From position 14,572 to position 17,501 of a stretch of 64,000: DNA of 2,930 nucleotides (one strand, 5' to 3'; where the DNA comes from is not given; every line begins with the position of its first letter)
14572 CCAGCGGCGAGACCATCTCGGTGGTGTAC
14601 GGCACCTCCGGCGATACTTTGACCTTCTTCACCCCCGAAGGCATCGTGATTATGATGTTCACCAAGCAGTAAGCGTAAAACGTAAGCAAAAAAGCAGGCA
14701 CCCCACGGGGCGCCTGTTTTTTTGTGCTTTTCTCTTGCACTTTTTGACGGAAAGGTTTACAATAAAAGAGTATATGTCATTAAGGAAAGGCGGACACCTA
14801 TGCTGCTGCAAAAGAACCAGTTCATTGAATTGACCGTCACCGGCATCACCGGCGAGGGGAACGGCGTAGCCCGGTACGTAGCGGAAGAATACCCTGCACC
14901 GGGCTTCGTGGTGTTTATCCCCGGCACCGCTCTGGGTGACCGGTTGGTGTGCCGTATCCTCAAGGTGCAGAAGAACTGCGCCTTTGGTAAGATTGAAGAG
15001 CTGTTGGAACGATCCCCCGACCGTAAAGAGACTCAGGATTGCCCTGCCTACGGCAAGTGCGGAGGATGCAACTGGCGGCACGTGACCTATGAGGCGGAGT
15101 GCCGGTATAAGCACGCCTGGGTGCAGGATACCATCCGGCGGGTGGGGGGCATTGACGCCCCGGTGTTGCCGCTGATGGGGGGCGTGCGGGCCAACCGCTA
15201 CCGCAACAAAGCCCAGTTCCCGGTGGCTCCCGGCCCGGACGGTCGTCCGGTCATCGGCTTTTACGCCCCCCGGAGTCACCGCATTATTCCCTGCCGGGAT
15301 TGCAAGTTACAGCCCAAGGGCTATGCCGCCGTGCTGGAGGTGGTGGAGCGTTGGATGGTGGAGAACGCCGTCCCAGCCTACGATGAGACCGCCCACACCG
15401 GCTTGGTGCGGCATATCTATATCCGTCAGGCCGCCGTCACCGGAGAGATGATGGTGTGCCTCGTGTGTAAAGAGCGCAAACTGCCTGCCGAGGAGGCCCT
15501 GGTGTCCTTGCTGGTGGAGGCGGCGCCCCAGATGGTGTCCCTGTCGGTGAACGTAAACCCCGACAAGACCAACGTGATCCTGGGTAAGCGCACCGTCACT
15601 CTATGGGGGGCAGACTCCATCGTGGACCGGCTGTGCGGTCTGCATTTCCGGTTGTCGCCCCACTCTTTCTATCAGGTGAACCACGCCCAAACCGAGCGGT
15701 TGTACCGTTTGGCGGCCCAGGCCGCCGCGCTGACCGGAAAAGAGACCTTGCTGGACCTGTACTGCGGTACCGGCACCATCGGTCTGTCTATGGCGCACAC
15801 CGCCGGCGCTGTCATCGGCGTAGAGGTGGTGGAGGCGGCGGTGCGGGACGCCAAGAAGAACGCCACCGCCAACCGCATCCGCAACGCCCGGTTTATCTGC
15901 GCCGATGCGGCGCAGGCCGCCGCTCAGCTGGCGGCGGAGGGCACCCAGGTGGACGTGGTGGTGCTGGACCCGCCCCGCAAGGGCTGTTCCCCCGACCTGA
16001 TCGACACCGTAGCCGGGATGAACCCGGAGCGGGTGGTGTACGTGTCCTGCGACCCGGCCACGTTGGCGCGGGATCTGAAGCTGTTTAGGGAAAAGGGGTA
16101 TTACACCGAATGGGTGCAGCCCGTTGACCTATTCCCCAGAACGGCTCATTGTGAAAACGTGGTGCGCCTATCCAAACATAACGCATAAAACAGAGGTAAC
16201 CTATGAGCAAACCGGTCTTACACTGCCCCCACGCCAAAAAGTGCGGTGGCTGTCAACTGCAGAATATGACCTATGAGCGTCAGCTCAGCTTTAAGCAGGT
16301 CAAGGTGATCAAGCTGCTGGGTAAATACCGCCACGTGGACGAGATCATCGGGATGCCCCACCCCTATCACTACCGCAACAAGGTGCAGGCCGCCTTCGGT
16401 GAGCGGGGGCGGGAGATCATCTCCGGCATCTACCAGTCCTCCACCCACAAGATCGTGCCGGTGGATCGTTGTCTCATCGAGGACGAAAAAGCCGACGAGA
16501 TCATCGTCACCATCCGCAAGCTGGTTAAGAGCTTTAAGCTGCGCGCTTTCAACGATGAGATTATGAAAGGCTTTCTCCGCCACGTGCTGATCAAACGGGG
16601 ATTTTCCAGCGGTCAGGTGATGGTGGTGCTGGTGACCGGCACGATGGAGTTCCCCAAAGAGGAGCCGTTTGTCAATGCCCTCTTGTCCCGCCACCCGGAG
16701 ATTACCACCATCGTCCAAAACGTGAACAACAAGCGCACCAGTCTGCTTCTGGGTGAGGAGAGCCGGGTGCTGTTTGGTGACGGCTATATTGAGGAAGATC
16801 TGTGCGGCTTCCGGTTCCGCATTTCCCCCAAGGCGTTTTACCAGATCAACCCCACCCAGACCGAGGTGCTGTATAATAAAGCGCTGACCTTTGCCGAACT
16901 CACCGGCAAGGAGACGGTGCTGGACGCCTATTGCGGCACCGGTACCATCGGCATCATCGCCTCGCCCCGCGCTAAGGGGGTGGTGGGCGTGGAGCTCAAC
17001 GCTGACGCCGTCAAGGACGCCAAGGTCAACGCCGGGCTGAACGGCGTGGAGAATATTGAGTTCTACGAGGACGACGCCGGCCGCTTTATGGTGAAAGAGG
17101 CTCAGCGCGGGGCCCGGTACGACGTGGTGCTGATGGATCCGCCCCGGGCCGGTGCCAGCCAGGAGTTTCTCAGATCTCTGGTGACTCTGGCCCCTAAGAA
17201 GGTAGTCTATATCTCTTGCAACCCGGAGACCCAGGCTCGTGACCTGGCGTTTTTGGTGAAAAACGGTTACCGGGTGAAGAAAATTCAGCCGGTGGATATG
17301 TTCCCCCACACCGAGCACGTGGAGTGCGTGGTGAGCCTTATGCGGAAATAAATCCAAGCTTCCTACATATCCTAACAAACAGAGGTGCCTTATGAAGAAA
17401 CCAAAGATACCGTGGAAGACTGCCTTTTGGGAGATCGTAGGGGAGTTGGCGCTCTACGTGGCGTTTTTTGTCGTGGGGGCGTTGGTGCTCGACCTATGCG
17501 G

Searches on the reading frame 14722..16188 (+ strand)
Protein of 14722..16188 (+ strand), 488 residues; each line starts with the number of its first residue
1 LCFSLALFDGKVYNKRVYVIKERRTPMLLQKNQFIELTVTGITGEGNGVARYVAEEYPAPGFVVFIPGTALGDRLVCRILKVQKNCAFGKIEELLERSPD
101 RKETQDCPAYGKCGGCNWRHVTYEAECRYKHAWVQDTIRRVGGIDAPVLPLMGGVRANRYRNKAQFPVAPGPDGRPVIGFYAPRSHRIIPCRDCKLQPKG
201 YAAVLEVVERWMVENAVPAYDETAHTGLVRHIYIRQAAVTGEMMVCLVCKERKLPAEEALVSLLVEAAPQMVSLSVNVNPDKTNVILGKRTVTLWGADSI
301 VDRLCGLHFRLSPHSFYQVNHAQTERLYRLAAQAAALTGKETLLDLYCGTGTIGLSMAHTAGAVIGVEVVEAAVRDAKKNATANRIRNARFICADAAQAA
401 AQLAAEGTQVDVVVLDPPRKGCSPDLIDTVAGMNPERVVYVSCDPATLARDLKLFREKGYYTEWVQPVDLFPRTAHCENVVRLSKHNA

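Call 50: search_protein_families(library=pfam, proteins=[window:14722-16188:+], max_evalue=0.1)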
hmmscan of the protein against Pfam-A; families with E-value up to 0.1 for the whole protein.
window:14722-16188:+ (488 aa): 16 families
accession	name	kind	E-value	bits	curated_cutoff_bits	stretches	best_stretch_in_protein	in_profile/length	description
PF05958.17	tRNA_U5-meth_tr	-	9.4e-21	74.7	23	1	241-485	107-356/357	tRNA (Uracil-5-)-methyltransferase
PF13847.12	Methyltransf_31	-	1.9e-11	44.3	27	1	339-416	3-81/145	Methyltransferase domain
PF03602.21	Cons_hypoth95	-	1.4e-09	38.3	24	1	338-445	40-154/182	Conserved hypothetical protein 95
PF13649.12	Methyltransf_25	-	1.9e-08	35.3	27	1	344-415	2-70/97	Methyltransferase domain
PF05175.20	MTS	-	9.1e-08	32.4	23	1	340-418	32-107/170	Methyltransferase small domain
PF01938.26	TRAM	-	1.5e-07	31.6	21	1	32-91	5-60/61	TRAM domain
PF09445.16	Methyltransf_15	-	5.5e-07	29.7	22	1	341-422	2-84/165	RNA cap guanine-N2 methyltransferase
PF06325.19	PrmA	-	0.00011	22.2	22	1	336-414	158-231/296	Ribosomal protein L11 methyltransferase (PrmA)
PF08241.18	Methyltransf_11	-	0.00016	22.7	21.2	1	344-414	1-65/95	Methyltransferase domain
PF02390.23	Methyltransf_4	-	0.00025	21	24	1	342-403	4-67/173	Putative methyltransferase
PF02475.24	TRM5-TYW2_MTfase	-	0.0012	19.3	28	1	305-402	6-102/164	TRM5/TYW2 methyltransferase domain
PF01170.24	UPF0020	-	0.0037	17.4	22.3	1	334-418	23-130/197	RMKL-like, methyltransferase domain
PF08242.18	Methyltransf_12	-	0.0044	18.1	30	1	344-414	1-70/98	Methyltransferase domain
PF01209.24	Ubie_methyltran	-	0.0098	15.7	20.1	1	335-398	44-109/233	ubiE/COQ5 methyltransferase family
PF01135.25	PCMT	-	0.017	15.3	20.3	1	336-403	70-140/210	Protein-L-isoaspartate(D-aspartate) O-methyltransferase (PCMT)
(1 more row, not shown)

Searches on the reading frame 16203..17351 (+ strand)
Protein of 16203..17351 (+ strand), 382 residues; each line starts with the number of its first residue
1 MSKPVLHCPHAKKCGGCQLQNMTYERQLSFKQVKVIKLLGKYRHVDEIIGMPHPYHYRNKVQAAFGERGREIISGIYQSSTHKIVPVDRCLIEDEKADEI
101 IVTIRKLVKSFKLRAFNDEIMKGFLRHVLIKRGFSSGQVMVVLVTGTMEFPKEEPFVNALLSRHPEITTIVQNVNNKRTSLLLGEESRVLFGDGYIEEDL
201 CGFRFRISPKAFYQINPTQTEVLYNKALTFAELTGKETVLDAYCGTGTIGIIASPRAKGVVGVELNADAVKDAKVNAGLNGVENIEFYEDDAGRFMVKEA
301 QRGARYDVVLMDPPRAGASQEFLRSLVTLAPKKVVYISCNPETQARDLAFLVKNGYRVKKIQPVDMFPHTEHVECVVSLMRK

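Call 50: search_protein_families(library=pfam, proteins=[window:16203-17351:+], max_evalue=0.1)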
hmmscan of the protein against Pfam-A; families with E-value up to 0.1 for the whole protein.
window:16203-17351:+ (382 aa): 12 families
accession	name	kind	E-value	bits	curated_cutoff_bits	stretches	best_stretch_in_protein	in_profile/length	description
PF05958.17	tRNA_U5-meth_tr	-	6.5e-22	78.5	23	1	188-381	151-356/357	tRNA (Uracil-5-)-methyltransferase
PF13847.12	Methyltransf_31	-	7.9e-12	45.5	27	1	235-345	3-116/145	Methyltransferase domain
PF03602.21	Cons_hypoth95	-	1.7e-11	44.6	24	1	234-344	40-157/182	Conserved hypothetical protein 95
PF05175.20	MTS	-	6.5e-08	32.8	23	1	236-315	32-108/170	Methyltransferase small domain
PF02475.24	TRM5-TYW2_MTfase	-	1.4e-06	28.8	28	1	234-330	35-127/164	TRM5/TYW2 methyltransferase domain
PF02005.22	TRM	-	5.2e-06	26.3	27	1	232-330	46-143/376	N2,N2-dimethylguanosine tRNA methyltransferase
PF13649.12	Methyltransf_25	-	5.8e-06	27.4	27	1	239-311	1-70/97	Methyltransferase domain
PF01170.24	UPF0020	-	2.7e-05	24.4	22.3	1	229-314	22-130/197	RMKL-like, methyltransferase domain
PF06325.19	PrmA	-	5.3e-05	23.3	22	1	234-287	160-213/296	Ribosomal protein L11 methyltransferase (PrmA)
PF09445.16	Methyltransf_15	-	8.9e-05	22.6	22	1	237-319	2-85/165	RNA cap guanine-N2 methyltransferase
PF00398.26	RrnaAD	-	0.0004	20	24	1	213-304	8-99/263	Ribosomal RNA adenine dimethylase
PF01555.25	N6_N4_Mtase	-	0.0038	17.6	26.7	1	237-274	183-220/221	DNA methylase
